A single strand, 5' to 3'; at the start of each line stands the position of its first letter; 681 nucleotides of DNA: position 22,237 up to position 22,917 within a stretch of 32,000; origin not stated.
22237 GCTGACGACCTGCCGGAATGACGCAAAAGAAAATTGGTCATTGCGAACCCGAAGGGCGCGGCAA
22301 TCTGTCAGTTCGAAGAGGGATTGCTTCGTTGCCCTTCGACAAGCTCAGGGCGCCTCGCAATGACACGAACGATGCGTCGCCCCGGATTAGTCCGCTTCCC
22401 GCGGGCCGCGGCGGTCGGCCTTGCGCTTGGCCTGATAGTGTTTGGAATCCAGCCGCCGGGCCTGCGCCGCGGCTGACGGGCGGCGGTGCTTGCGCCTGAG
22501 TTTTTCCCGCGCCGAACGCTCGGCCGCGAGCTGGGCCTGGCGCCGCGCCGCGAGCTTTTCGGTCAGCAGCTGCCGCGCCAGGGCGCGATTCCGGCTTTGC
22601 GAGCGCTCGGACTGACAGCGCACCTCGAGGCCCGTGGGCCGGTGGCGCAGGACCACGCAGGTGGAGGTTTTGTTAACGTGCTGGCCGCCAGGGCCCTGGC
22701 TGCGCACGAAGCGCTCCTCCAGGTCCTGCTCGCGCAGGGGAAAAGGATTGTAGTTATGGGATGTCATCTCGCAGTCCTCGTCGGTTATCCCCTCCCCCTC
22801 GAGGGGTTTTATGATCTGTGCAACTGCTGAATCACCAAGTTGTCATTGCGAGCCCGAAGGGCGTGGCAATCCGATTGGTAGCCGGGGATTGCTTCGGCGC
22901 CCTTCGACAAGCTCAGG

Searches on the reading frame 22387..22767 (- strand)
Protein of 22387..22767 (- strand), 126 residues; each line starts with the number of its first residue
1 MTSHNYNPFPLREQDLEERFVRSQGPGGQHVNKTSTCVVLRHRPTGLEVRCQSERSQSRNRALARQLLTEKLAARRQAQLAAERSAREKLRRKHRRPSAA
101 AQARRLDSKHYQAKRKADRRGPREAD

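Call 24: find_encoding_contigs(protein=window:22387-22767:-, flank=10000, max_places=10)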
Protein window:22387-22767:- (126 aa): 3 contigs read that carry it; 3 places shown.
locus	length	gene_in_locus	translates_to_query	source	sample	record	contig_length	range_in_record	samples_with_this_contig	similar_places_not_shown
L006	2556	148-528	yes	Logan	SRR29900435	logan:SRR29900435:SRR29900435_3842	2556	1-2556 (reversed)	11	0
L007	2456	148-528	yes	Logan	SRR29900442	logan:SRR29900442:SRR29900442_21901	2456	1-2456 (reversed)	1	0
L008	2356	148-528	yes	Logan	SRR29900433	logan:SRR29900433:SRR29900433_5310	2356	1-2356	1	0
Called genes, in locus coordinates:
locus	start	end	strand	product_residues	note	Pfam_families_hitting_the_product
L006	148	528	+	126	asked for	PF00472:RF-1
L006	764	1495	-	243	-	-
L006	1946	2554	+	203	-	?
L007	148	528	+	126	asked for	PF00472:RF-1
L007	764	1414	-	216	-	-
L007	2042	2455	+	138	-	?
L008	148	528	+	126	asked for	PF00472:RF-1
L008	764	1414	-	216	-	-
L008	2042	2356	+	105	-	?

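Call 31: search_protein_families(library=pfam, proteins=[window:22387-22767:-], max_evalue=0.001)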
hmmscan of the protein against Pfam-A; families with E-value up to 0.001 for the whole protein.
window:22387-22767:- (126 aa): 1 family
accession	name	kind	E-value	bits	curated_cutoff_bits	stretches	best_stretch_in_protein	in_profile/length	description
PF00472.26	RF-1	-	8.3e-28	97.1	35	1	11-118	7-115/116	RF-1 domain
